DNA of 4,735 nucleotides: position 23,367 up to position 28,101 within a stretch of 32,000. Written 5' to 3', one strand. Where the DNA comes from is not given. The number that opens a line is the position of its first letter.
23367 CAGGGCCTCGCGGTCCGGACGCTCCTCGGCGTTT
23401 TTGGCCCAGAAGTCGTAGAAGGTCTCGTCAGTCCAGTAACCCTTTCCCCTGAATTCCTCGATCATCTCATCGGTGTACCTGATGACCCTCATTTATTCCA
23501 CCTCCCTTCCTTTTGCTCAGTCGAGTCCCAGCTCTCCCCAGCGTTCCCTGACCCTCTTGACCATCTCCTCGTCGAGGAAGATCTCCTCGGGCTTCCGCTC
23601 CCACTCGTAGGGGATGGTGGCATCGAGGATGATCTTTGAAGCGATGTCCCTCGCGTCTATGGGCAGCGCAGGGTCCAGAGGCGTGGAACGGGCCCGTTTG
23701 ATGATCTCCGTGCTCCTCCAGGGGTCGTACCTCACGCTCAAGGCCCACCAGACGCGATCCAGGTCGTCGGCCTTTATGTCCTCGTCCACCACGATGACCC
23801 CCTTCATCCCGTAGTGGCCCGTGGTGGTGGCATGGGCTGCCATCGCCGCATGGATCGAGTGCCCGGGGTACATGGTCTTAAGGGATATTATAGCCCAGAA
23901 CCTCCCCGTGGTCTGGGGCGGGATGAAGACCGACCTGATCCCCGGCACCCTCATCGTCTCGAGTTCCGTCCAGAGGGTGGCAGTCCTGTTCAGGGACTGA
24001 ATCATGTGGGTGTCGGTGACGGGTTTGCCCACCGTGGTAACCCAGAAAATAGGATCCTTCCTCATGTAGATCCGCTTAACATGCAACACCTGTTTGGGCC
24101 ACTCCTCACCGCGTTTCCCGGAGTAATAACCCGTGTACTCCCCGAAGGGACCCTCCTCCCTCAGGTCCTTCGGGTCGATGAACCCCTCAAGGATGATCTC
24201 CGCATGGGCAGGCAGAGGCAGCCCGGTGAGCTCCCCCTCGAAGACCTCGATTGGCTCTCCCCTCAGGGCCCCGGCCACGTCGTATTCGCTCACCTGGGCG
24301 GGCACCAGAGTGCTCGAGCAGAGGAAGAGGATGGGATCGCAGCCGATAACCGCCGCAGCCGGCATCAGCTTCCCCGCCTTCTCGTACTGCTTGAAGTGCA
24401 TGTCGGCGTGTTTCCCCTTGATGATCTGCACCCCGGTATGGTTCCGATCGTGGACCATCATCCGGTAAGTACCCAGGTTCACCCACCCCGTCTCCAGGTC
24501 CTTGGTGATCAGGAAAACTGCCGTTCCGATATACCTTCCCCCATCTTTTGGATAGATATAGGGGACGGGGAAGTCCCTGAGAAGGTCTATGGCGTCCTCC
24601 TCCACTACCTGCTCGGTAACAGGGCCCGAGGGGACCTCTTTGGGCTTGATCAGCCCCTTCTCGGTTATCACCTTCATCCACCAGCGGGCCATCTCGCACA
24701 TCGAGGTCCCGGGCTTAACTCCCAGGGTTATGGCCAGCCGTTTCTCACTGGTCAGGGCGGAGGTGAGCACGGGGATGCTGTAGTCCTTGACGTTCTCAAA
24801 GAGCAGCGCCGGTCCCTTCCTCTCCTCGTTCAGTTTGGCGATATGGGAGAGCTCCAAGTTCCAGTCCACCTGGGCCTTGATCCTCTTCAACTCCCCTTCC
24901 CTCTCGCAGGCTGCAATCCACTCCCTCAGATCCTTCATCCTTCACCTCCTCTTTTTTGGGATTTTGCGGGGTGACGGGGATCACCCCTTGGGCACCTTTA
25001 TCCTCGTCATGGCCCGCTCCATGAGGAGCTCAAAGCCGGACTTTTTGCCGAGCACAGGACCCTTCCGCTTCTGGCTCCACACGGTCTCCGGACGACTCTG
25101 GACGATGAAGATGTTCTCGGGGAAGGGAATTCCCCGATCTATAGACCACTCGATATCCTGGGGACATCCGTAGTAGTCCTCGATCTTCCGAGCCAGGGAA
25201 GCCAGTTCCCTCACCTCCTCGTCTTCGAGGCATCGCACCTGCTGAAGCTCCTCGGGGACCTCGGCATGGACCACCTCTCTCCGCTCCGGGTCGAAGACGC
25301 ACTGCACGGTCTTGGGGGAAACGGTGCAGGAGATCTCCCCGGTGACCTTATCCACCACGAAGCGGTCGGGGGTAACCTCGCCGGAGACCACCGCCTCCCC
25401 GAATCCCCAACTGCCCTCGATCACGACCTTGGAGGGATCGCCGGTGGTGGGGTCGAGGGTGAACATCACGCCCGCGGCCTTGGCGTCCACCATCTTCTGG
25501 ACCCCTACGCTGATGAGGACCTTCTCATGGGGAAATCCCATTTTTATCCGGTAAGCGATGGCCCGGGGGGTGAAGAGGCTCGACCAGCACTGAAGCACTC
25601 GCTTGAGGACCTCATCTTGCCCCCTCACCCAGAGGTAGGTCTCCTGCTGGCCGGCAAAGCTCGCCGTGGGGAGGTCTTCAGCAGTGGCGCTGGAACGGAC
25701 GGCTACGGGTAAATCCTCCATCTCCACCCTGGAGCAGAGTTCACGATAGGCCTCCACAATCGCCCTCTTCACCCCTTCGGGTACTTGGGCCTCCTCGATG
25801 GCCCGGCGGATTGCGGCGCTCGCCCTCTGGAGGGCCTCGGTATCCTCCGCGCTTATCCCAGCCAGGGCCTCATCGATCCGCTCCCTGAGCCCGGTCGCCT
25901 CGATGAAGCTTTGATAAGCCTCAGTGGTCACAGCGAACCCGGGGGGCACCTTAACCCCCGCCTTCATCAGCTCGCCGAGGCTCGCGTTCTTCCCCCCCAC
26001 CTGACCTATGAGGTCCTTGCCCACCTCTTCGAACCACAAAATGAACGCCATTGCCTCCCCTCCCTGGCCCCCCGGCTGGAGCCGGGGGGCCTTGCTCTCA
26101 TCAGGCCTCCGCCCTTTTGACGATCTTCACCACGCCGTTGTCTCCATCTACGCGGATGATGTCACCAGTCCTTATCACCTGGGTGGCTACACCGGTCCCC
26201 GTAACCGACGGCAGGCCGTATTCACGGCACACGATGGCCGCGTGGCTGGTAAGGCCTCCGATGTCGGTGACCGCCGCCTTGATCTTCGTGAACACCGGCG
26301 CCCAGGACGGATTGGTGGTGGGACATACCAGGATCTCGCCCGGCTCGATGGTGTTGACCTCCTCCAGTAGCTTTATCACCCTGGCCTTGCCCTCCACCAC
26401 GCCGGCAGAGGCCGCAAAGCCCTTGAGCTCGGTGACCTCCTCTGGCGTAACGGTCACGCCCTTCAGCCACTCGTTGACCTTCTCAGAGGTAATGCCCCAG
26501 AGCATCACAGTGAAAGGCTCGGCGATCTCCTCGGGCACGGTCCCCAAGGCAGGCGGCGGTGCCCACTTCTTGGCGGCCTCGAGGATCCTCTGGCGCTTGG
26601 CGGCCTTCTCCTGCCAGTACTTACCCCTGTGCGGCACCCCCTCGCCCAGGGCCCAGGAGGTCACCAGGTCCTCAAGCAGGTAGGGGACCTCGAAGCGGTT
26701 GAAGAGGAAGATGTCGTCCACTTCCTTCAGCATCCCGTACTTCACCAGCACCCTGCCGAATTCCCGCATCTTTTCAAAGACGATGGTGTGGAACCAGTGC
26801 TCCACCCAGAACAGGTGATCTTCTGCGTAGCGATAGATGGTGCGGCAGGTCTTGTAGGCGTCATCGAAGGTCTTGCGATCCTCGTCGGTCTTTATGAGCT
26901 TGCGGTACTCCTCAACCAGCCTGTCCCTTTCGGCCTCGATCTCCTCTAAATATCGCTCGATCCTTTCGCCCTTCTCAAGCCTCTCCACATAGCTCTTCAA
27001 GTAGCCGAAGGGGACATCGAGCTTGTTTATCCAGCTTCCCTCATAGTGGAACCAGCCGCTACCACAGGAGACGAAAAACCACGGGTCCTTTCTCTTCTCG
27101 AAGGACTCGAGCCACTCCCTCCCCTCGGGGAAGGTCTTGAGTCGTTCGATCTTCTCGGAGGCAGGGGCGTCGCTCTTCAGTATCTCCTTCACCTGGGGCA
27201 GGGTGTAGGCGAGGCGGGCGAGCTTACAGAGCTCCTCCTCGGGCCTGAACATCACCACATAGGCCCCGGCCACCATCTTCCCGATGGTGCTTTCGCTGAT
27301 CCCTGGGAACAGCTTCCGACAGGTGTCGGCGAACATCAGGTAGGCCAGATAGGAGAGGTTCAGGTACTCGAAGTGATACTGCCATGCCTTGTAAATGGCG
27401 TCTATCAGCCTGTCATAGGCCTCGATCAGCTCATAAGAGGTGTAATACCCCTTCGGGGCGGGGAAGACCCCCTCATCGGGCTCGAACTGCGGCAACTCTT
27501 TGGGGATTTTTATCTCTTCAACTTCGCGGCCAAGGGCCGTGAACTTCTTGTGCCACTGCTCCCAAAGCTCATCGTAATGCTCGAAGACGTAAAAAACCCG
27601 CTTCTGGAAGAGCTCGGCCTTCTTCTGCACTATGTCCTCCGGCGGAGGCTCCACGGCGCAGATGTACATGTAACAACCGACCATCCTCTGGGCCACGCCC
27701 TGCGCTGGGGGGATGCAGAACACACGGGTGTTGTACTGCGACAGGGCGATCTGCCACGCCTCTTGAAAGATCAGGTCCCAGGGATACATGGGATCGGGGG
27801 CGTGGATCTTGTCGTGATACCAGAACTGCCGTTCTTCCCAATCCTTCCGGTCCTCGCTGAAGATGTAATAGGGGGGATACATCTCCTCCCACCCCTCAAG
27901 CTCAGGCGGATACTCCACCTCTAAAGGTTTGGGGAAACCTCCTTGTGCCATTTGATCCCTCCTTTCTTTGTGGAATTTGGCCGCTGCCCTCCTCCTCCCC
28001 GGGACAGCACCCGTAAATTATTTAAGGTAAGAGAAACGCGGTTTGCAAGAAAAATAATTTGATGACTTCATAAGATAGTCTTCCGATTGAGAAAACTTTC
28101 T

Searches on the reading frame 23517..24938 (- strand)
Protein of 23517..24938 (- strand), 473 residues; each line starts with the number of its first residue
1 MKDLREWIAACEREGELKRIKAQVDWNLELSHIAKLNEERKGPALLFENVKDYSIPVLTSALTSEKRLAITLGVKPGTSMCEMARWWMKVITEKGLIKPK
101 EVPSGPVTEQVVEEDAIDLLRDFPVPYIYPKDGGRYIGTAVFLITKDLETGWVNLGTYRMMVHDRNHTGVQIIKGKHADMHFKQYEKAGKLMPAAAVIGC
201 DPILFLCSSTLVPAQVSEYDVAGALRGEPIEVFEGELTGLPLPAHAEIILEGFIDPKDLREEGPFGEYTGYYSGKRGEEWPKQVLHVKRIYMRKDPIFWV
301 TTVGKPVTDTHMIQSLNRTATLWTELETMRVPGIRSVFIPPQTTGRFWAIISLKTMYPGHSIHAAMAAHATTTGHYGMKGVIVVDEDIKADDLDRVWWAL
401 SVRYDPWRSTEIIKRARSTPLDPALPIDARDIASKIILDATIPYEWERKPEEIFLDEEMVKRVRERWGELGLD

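Call 5: search_protein_families(library=pfam, proteins=[window:23517-24938:-], max_evalue=0.001)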
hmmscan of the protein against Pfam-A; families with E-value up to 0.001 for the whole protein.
window:23517-24938:- (473 aa): 3 families
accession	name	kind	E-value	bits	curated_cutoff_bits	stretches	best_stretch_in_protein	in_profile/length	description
PF01977.22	UbiD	-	2.2e-71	239.7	23.3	1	102-306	3-206/206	3-octaprenyl-4-hydroxybenzoate carboxy-lyase Rift-related domain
PF20696.2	UbiD_C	-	4.6e-30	104.7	24.2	1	311-440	1-127/127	3-octaprenyl-4-hydroxybenzoate carboxy-lyase C-terminal domain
PF20695.2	UbiD_N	-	4.3e-22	78.4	24.3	1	8-84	1-75/78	3-octaprenyl-4-hydroxybenzoate carboxy-lyase N-terminal domain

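Call 6: search_protein_families(library=ncbifam, proteins=[window:23517-24938:-], max_evalue=0.001)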
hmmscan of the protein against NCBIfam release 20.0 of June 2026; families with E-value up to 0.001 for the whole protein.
window:23517-24938:- (473 aa): 7 families
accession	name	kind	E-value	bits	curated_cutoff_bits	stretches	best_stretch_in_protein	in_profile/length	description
TIGR02724.1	phenyl_P_beta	equivalog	9.1e-179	594.7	468.95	1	3-473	2-472/472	phenylphosphate carboxylase subunit beta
TIGR00148.1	TIGR00148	subfamily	5.2e-111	371.4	244.85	1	4-442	1-437/438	UbiD family decarboxylase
NF041204.1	VdcC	exception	9.7e-90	301.2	650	1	2-452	2-447/467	non-oxidative hydroxyarylic acid decarboxylases subunit C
TIGR03701.1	mena_SCO4490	equivalog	1.7e-88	297.3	495.9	1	7-414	2-415/433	menaquinone biosynthesis decarboxylase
NF008175.0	PRK10922.1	equivalog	4e-67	226.8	788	2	100-471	123-489/497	4-hydroxy-3-polyprenylbenzoate decarboxylase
TIGR02723.1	phenyl_P_alpha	equivalog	1.1e-55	189.2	564.6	1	2-449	8-451/485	phenylphosphate carboxylase subunit alpha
NF041219.1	BagN_FevL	exception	2.7e-49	168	1000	1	1-411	17-439/502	bagremycin/ferroverdin biosynthesis UbiD family decarboxylase BagN/FevL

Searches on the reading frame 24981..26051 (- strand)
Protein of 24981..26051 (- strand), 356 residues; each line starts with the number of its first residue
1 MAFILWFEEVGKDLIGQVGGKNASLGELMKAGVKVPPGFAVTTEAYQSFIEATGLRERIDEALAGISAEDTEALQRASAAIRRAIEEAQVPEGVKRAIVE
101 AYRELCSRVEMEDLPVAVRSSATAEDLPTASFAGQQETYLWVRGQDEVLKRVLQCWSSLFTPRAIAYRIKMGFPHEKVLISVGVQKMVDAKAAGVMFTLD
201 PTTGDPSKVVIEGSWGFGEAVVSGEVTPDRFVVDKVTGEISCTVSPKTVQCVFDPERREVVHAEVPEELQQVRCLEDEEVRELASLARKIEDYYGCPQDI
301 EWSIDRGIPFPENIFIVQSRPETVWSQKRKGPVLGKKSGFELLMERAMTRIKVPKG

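Call 5: search_protein_families(library=pfam, proteins=[window:24981-26051:-], max_evalue=0.001)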
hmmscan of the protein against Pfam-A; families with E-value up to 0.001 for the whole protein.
window:24981-26051:- (356 aa): 1 family
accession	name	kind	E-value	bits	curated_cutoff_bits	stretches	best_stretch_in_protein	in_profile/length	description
PF01326.24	PPDK_N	-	1.9e-122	409.1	27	1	17-331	3-318/328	Pyruvate phosphate dikinase, AMP/ATP-binding domain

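Call 6: search_protein_families(library=ncbifam, proteins=[window:24981-26051:-], max_evalue=0.001)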
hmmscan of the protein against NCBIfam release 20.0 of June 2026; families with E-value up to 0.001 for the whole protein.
window:24981-26051:- (356 aa): 16 families
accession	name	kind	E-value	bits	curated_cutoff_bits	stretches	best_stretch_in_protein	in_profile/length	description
NF005057.0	PRK06464.1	equivalog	4.7e-127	425.1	598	1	2-329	5-342/798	phosphoenolpyruvate synthase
TIGR01418.1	PEP_synth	equivalog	9e-124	414.5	739.75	1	4-333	2-340/784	pyruvate, water dikinase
NF004878.0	PRK06241.1-3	subfamily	5.6e-98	329.1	945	1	3-323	4-312/891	phosphoenolpyruvate synthase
NF004877.0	PRK06241.1-2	subfamily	3.8e-89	300.1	866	1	3-323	4-313/869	phosphoenolpyruvate synthase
NF041857.1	RIF_Ptrans_rph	equivalog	1.3e-87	295.1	999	1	3-323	2-311/864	rifamycin-inactivating phosphotransferase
NF004879.0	PRK06241.1-4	equivalog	1.9e-79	267.8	976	1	2-323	3-313/868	phosphoenolpyruvate synthase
NF052631.1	prodigiosin_PigC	equivalog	3.4e-75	253.5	1300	1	17-330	15-305/883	prodigiosin ligase PigC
NF052632.1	undecylprod_RedH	equivalog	3.4e-70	237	1350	1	16-328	15-299/880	undecylprodigiosin ligase RedH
NF004881.0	PRK06241.2-2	equivalog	5.3e-70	236.7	883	1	17-331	18-319/898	phosphoenolpyruvate synthase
NF000283.1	RPH_KJ151292.1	equivalog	3.7e-64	217.3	1700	1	13-324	15-315/865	rifamycin-inactivating phosphotransferase Rph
NF004880.0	PRK06241.2-1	equivalog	1.1e-62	212.2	972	2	14-233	14-223/837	phosphoenolpyruvate synthase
NF004883.0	PRK06241.2-4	equivalog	2e-56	191.7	1063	1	18-323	32-328/928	phosphoenolpyruvate synthase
NF004882.0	PRK06241.2-3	equivalog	1.6e-21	76.1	850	1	16-328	10-282/827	phosphoenolpyruvate synthase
TIGR01828.1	pyru_phos_dikin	equivalog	4.2e-14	51.5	843.45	1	3-69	3-74/865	pyruvate, phosphate dikinase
NF004531.0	PRK05878.1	equivalog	1e-11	44.2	456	1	150-229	170-250/534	pyruvate, phosphate dikinase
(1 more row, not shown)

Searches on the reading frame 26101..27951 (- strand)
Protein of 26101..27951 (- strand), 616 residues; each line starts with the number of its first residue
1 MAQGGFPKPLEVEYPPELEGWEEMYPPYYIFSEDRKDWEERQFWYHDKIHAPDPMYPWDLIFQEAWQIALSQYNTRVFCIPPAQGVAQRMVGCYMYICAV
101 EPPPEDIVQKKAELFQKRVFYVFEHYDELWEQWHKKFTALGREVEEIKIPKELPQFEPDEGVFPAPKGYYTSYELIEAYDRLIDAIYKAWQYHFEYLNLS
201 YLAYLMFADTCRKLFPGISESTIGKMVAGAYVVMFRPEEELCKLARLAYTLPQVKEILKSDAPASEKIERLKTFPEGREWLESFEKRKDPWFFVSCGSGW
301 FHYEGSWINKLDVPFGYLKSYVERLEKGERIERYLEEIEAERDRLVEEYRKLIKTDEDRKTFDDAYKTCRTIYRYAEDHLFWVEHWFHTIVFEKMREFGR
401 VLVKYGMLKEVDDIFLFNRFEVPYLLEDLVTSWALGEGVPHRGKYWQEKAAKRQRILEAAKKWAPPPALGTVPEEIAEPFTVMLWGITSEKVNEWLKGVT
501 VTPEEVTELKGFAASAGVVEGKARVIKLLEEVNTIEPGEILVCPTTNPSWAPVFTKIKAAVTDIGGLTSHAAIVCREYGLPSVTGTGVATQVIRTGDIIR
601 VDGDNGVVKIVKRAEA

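Call 5: search_protein_families(library=pfam, proteins=[window:26101-27951:-], max_evalue=0.001)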
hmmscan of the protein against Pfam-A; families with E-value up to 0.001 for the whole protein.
window:26101-27951:- (616 aa): 1 family
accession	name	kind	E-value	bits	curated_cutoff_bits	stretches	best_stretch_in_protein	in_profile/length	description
PF00391.29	PEP-utilizers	-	3.1e-25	88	23.1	1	535-606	1-72/72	PEP-utilising enzyme, mobile domain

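Call 6: search_protein_families(library=ncbifam, proteins=[window:26101-27951:-], max_evalue=0.001)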
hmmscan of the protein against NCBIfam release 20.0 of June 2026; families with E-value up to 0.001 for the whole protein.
window:26101-27951:- (616 aa): 25 families
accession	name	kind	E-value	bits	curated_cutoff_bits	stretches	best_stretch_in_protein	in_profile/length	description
NF006153.0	PRK08296.1-5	subfamily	1e-285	948.9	578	1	5-613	4-608/608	hypothetical protein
NF006151.0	PRK08296.1-3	equivalog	3.8e-193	643.3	693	1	6-611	7-603/604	hypothetical protein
NF006152.0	PRK08296.1-4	equivalog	9.9e-193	641.8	723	1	6-611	3-608/609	hypothetical protein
NF006150.0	PRK08296.1-2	subfamily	1.2e-181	605.2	650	1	1-613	1-607/633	hypothetical protein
NF006149.0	PRK08296.1-1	equivalog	1.4e-33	116.1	730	1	33-611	7-567/568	hypothetical protein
NF004877.0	PRK06241.1-2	subfamily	6.5e-33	114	866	1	508-611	766-868/869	phosphoenolpyruvate synthase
NF052632.1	undecylprod_RedH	equivalog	2.5e-32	111.7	1350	1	239-612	540-879/880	undecylprodigiosin ligase RedH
NF004878.0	PRK06241.1-3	subfamily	1.6e-31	109.3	945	1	506-612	785-890/891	phosphoenolpyruvate synthase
NF041857.1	RIF_Ptrans_rph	equivalog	4.2e-31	108.1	999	1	508-610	762-863/864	rifamycin-inactivating phosphotransferase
NF052631.1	prodigiosin_PigC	equivalog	6.5e-31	107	1300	1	504-610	774-881/883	prodigiosin ligase PigC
NF005057.0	PRK06464.1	equivalog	2.9e-30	105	598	1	495-609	344-461/798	phosphoenolpyruvate synthase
NF004880.0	PRK06241.2-1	equivalog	3.8e-30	104.5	972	1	509-610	736-836/837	phosphoenolpyruvate synthase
TIGR01418.1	PEP_synth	equivalog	5e-29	101.2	739.75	1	500-610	345-455/784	pyruvate, water dikinase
NF004879.0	PRK06241.1-4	equivalog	7.4e-29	100.4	976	1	509-610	767-867/868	phosphoenolpyruvate synthase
NF000283.1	RPH_KJ151292.1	equivalog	1.6e-24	86.2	1700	1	508-610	762-863/865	rifamycin-inactivating phosphotransferase Rph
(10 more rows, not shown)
